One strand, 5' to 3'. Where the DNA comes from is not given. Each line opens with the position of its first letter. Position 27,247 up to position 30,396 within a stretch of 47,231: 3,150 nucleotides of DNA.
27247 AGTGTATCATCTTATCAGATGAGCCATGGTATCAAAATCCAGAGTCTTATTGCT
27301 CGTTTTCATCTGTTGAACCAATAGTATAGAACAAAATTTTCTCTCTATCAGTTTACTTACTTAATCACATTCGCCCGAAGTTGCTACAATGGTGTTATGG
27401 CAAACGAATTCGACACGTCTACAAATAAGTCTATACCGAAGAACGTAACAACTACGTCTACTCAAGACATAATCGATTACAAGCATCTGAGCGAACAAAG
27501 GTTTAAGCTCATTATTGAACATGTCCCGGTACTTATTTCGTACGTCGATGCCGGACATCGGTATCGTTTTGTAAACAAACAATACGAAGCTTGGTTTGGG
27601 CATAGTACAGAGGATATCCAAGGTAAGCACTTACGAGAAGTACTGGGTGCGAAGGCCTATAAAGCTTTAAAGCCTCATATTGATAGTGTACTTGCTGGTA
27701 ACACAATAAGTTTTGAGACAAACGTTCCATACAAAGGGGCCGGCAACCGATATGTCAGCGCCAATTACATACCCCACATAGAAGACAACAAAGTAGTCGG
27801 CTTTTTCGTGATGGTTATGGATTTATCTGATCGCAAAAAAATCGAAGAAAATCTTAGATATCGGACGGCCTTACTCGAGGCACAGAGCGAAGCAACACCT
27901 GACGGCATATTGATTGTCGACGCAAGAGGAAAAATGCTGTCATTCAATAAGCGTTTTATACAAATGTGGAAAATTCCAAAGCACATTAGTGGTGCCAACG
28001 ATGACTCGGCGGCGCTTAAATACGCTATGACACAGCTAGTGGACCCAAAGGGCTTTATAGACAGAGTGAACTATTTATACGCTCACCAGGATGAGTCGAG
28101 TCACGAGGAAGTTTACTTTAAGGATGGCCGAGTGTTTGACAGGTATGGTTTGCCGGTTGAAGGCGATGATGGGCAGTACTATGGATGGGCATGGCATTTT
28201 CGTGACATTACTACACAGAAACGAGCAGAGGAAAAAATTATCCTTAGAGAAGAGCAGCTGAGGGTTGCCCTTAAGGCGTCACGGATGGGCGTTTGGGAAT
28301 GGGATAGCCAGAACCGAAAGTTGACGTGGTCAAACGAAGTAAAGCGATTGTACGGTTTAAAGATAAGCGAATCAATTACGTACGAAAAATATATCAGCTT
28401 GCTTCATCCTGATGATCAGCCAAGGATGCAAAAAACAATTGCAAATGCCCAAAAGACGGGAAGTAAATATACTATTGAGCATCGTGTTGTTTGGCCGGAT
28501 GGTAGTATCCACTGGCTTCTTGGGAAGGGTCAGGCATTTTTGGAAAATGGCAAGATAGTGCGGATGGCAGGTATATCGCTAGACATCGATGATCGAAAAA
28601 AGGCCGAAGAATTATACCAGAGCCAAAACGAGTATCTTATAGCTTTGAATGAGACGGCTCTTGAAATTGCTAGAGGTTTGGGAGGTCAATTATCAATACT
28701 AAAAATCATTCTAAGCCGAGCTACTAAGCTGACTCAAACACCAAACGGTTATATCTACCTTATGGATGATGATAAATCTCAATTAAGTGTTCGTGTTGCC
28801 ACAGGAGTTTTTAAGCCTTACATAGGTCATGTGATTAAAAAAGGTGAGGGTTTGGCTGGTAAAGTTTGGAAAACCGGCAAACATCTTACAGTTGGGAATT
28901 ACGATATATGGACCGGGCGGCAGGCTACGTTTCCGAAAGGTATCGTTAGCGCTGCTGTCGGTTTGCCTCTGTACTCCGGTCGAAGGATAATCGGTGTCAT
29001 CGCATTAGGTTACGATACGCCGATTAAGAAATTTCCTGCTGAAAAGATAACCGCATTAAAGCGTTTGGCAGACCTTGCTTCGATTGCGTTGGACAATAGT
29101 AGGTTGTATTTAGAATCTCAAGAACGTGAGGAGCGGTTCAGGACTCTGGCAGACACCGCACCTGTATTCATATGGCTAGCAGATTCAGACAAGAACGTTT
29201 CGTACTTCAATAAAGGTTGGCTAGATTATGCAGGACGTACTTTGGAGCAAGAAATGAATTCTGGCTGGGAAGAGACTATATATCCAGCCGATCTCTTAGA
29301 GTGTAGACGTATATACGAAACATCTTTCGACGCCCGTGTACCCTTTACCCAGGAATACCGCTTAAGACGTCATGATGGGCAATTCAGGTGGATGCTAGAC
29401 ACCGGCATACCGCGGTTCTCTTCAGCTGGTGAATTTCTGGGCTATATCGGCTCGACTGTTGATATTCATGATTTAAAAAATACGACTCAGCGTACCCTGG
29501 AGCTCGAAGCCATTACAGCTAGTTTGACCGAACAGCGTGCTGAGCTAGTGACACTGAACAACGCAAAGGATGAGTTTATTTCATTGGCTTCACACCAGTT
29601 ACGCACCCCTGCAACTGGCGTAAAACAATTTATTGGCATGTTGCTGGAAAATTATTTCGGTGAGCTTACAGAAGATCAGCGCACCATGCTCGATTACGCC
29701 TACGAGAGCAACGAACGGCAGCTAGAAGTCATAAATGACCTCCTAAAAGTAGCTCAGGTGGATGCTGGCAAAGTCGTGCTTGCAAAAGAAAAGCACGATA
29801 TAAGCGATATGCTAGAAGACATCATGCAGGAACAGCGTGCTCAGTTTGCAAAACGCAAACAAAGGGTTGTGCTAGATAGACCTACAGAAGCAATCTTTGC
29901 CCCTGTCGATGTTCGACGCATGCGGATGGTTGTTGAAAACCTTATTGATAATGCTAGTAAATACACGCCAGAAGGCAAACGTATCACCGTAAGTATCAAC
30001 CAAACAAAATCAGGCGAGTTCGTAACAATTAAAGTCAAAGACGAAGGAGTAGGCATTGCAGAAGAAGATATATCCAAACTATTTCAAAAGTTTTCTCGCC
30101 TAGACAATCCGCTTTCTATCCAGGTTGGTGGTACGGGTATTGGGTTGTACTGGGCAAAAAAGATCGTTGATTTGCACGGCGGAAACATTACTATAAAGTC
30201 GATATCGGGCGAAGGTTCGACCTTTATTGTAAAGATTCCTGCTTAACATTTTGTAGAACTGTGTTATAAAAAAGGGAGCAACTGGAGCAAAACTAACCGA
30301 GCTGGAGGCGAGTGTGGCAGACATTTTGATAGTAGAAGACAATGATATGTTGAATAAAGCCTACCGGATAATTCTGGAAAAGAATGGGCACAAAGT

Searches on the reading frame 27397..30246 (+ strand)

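Call 58: search_protein_families(library=pfam, proteins=[window:27397-30246:+], max_evalue=0.0001)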
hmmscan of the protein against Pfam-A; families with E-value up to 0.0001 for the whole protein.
window:27397-30246:+ (949 aa): 12 families
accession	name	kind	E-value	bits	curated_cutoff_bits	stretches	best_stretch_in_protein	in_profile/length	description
PF08447.18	PAS_3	-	4.5e-37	126.6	25.6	2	309-393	2-88/89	PAS fold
PF08448.16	PAS_4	-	4.8e-31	107.7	23.1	1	41-147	2-109/110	PAS fold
PF00989.32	PAS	-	8.4e-29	100.3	22.6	3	579-686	1-109/113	PAS fold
PF02518.31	HATPase_c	-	1.3e-27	96.9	26.4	1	838-948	2-108/111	Histidine kinase-, DNA gyrase B-, and HSP90-like ATPase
PF13188.13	PAS_8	-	1.3e-19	69.7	21.8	0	579-624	1-47/65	PAS domain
PF13426.13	PAS_9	-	1.9e-19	70.2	27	1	589-691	1-102/103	PAS domain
PF13185.12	GAF_2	-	2.9e-15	57.1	28.6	1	434-566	7-136/136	GAF domain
PF00512.31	HisKA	-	8.4e-12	45.4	26.9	1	723-791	1-66/66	His Kinase A (phospho-acceptor) domain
PF13492.12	GAF_3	-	2.8e-10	41.2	27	1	434-567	5-129/129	GAF domain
PF13596.12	PAS_10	-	4e-10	40.7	22.1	1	37-143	2-105/106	PAS domain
PF01590.32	GAF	-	5e-09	37.2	22.4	1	433-565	4-133/133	GAF domain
PF12860.13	PAS_7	-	6.4e-09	36.4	27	1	168-279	5-115/115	PAS fold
